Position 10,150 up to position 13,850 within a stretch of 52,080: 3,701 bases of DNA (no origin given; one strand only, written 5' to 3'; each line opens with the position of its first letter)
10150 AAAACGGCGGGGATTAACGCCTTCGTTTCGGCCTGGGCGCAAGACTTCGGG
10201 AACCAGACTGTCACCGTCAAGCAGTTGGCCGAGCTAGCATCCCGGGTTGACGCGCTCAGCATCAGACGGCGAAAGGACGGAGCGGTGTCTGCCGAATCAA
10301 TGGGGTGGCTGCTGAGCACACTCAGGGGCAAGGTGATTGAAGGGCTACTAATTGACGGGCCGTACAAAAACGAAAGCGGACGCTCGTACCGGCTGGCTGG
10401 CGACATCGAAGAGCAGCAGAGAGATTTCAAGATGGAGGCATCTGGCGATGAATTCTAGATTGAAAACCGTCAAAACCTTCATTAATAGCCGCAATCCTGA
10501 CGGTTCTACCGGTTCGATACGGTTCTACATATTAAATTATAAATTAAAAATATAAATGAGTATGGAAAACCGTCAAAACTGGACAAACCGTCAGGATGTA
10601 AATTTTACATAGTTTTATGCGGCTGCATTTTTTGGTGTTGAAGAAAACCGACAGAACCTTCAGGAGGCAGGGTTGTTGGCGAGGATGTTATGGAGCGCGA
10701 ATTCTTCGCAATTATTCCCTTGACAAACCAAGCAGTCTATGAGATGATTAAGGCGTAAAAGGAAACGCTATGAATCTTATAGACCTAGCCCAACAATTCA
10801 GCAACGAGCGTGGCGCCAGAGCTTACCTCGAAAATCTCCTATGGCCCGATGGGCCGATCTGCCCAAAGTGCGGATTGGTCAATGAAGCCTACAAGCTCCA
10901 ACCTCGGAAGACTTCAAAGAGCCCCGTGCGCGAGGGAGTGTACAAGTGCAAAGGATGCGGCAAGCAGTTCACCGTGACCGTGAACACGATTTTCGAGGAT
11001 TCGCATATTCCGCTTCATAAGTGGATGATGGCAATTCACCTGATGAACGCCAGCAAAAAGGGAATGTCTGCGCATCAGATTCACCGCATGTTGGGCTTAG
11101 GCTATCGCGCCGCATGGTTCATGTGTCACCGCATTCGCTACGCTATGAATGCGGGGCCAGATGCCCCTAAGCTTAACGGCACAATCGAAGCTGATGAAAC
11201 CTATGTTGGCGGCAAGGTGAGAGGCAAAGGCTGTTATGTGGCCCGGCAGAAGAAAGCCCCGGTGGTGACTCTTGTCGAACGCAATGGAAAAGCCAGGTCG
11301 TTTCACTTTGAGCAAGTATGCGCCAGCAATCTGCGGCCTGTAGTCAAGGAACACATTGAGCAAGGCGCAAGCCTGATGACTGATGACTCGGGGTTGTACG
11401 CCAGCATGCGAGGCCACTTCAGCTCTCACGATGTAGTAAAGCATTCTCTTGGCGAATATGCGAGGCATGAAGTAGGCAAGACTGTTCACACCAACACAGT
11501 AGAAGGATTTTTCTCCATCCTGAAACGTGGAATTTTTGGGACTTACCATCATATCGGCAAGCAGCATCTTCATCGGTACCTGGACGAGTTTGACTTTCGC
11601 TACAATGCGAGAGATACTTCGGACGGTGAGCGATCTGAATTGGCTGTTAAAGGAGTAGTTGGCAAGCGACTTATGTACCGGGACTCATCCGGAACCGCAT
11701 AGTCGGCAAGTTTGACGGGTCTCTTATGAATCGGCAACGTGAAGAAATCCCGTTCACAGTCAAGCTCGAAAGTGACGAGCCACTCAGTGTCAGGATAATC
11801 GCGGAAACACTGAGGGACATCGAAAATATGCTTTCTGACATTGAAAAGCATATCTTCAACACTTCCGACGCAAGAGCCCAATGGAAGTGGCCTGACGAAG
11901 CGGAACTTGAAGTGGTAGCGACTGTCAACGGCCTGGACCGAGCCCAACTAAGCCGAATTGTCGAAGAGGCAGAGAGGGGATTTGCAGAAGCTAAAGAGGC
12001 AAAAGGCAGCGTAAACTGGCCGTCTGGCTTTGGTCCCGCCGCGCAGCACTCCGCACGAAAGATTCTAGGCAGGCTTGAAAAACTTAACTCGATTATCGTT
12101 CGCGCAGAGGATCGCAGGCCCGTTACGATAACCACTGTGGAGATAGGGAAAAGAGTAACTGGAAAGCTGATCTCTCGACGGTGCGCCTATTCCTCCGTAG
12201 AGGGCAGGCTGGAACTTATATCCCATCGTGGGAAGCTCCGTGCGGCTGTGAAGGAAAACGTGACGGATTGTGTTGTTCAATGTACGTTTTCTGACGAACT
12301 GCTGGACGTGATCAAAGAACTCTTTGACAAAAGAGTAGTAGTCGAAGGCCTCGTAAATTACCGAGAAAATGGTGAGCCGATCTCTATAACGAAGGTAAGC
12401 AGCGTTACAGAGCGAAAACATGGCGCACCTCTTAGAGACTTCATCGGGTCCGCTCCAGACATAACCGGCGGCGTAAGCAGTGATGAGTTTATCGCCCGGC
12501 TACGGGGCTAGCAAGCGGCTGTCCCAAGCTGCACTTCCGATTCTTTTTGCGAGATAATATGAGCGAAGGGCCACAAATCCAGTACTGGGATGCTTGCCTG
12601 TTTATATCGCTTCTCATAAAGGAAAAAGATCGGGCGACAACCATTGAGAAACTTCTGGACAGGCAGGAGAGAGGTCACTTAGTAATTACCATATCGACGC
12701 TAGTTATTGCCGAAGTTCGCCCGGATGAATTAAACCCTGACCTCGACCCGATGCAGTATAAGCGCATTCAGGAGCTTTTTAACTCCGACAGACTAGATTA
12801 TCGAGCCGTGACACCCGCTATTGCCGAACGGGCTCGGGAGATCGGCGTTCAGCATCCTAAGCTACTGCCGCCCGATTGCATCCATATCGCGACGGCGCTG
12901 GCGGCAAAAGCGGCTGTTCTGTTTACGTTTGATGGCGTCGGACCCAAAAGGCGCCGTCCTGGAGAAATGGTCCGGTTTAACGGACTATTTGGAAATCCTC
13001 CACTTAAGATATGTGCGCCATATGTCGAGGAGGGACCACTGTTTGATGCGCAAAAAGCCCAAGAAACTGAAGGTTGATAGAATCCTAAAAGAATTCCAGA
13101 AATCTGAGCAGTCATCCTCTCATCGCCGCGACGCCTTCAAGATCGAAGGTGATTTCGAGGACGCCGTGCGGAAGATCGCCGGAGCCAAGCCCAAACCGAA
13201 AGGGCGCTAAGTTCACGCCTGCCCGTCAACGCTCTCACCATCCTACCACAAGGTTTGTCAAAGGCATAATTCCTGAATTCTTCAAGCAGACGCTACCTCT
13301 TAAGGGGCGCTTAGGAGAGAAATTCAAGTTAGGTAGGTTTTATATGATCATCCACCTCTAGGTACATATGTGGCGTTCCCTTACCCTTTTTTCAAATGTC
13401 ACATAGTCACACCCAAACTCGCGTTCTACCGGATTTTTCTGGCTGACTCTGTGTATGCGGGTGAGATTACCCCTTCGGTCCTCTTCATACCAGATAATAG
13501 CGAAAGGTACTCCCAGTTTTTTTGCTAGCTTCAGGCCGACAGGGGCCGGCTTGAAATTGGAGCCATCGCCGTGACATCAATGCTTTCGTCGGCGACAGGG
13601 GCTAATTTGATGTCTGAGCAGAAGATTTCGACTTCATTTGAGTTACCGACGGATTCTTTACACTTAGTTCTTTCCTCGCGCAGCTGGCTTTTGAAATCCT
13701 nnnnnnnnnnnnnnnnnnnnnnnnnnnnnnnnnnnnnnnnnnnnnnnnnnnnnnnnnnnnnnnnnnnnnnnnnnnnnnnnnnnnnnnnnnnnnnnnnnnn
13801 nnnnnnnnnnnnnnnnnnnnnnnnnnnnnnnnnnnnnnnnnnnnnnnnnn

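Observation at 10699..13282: Apparently intact IS1595-family transposon with inverted repeats, an 8-bp target duplication and a three-ORF cargo, inserted beside the phage origin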

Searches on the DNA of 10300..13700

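Call 90: search_rna_families(source=window, start=10300, end=13700, threshold=evalue, max_evalue=1)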
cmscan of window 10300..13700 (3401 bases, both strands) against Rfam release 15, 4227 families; matches with E-value up to 1: 2.
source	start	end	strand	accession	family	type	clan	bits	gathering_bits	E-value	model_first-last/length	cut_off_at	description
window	10493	10603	+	RF04134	MIR7504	Gene; miRNA;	-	23.9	83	0.53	1-124/124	no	MIR7504 microRNA precursor family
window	11787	11864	-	RF02480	GlsR14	Gene; snRNA; snoRNA; CD-box;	-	18.8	90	0.31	1-68/68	no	Small nucleolar RNA GlsR14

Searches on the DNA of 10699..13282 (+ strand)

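Call 9: search_dna_similar(query=window:10699-13282:+, collection=phages, mode=distant, max_rows=20)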
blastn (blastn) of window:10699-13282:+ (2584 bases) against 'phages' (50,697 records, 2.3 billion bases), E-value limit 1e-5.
No match.

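Call 10: search_dna_similar(query=window:10699-13282:+, collection=plasmids, mode=distant, max_rows=20)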
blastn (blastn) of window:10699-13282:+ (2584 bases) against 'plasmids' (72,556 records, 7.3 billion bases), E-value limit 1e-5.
Records with a match: 32; places in all: 32; records where one place covers at least 80% of the query: 0.
Best place of each record, by identity: 60-80% 32.
By first word of the organism name: Pseudosulfitobacter 30; Mesorhizobium 2.
By predicted mobility (MOB-suite, as given by PLSDB): non-mobilizable 32.
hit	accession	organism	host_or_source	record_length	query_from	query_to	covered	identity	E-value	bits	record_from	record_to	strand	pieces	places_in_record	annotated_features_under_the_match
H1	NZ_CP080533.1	Mesorhizobium sp. AR02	Oxytropis sp.,Cell culture,root nodule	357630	237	451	8%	68.8%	4e-10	75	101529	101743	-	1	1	none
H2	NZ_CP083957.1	Mesorhizobium sp. B1-1-8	cell culture,soil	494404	241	439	8%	70.4%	2e-15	94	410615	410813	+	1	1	none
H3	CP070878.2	Pseudosulfitobacter pseudonitzschiae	Skeletonema costatum,The surface ...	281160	258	440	7%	68.5%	8e-7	64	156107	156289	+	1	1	IS1595 family transposase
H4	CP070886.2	Pseudosulfitobacter pseudonitzschiae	Skeletonema costatum,The surface ...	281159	258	440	7%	68.5%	8e-7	64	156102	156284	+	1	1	IS1595 family transposase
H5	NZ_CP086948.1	Pseudosulfitobacter pseudonitzschiae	Skeletonema costatum,The surface ...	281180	258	440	7%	68.5%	8e-7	64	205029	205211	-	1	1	IS1595 family transposase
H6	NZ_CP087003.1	Pseudosulfitobacter pseudonitzschiae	Skeletonema costatum,The surface ...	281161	258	440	7%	68.5%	8e-7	64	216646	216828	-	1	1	IS1595 family transposase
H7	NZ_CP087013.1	Pseudosulfitobacter pseudonitzschiae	Mediolabrus comicus,The surface ...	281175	258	440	7%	68.5%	8e-7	64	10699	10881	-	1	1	IS1595 family transposase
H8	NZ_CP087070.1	Pseudosulfitobacter pseudonitzschiae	Mediolabrus comicus,The surface ...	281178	258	440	7%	68.5%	8e-7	64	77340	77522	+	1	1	IS1595 family transposase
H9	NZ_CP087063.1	Pseudosulfitobacter pseudonitzschiae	Mediolabrus comicus,The surface ...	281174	258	440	7%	68.5%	8e-7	64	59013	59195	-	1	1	IS1595 family transposase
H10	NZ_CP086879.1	Pseudosulfitobacter pseudonitzschiae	Skeletonema costatum,The surface ...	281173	258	440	7%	68.5%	8e-7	64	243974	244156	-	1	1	IS1595 family transposase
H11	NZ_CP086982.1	Pseudosulfitobacter pseudonitzschiae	Skeletonema costatum,The surface ...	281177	258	440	7%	68.5%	8e-7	64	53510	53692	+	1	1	IS1595 family transposase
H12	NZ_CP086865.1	Pseudosulfitobacter pseudonitzschiae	Skeletonema costatum,The surface ...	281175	258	440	7%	68.5%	8e-7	64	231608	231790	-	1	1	IS1595 family transposase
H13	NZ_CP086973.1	Pseudosulfitobacter pseudonitzschiae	Skeletonema costatum,The surface ...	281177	258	440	7%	68.5%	8e-7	64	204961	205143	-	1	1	IS1595 family transposase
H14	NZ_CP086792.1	Pseudosulfitobacter pseudonitzschiae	Thalassiosira tenera,The surface ...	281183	258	440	7%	68.5%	8e-7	64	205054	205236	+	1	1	IS1595 family transposase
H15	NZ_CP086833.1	Pseudosulfitobacter pseudonitzschiae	Trieres chinensis,The surface seawater ...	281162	258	440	7%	68.5%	8e-7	64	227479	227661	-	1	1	IS1595 family transposase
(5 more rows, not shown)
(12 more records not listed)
